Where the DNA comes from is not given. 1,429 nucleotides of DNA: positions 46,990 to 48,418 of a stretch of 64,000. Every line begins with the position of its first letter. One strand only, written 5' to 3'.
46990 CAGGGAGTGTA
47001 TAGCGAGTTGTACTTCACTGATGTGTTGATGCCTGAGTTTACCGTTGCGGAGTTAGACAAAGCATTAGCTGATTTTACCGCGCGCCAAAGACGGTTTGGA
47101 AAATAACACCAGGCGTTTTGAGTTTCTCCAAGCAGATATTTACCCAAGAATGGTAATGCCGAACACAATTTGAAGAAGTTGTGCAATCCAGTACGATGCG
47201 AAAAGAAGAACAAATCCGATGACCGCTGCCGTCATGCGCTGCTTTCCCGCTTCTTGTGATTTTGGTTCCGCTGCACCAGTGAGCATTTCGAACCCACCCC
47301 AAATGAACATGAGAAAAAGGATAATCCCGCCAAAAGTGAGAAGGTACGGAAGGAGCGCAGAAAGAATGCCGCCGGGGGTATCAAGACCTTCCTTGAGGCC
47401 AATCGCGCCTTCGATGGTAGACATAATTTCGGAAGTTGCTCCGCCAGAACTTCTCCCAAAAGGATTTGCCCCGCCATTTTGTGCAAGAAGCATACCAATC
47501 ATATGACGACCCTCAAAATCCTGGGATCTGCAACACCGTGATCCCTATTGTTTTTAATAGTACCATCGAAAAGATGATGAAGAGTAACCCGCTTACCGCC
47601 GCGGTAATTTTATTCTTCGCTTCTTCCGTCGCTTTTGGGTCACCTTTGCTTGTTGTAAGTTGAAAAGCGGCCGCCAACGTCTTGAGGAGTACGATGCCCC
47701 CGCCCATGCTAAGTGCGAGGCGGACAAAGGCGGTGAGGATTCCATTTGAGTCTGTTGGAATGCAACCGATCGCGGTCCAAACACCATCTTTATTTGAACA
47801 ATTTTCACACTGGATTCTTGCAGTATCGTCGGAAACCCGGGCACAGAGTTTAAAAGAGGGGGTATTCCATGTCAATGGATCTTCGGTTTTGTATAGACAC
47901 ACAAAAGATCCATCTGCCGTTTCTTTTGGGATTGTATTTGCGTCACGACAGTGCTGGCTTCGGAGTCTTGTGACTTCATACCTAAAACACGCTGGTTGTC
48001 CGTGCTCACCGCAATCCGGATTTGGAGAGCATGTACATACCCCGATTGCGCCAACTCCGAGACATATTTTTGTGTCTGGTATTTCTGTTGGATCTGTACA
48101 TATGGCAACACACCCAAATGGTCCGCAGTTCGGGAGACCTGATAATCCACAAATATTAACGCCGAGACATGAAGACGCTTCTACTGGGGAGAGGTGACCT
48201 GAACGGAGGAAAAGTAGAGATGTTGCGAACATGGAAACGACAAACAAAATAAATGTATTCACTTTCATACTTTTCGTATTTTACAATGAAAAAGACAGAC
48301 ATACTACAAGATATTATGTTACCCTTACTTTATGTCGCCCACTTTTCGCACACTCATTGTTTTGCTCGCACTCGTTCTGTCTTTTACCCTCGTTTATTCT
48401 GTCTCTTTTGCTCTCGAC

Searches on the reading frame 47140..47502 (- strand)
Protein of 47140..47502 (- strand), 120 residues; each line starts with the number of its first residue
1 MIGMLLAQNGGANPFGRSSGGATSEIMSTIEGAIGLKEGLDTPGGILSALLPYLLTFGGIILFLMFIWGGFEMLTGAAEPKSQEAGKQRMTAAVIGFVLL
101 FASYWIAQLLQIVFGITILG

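Call 18: search_protein_families(library=pfam, proteins=[window:47140-47502:-], max_evalue=0.1)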
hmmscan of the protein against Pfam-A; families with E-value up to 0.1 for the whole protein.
window:47140-47502:- (120 aa): 3 families
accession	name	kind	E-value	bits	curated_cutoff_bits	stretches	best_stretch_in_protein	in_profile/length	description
PF18895.5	T4SS_pilin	-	1e-09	38.8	26.6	1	42-109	4-70/71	Type IV secretion system pilin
PF04956.18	TrbC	-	0.003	18.2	27.9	1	45-109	39-97/98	TrbC/VIRB2 pilin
PF01036.24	Bac_rhodopsin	-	0.0067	16.4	24.6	1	45-110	115-185/224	Bacteriorhodopsin-like protein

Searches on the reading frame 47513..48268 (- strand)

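Call 18: search_protein_families(library=pfam, proteins=[window:47513-48268:-], max_evalue=0.1)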
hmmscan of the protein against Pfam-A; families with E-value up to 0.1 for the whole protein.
window:47513-48268:- (251 aa): 2 families
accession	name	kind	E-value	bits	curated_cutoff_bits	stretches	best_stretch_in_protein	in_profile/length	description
PF18895.5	T4SS_pilin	-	0.00054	20.4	26.6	1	177-240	8-70/71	Type IV secretion system pilin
PF25592.1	DUF7937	-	0.061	12.6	31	1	178-246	229-300/402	Domain of unknown function (DUF7937)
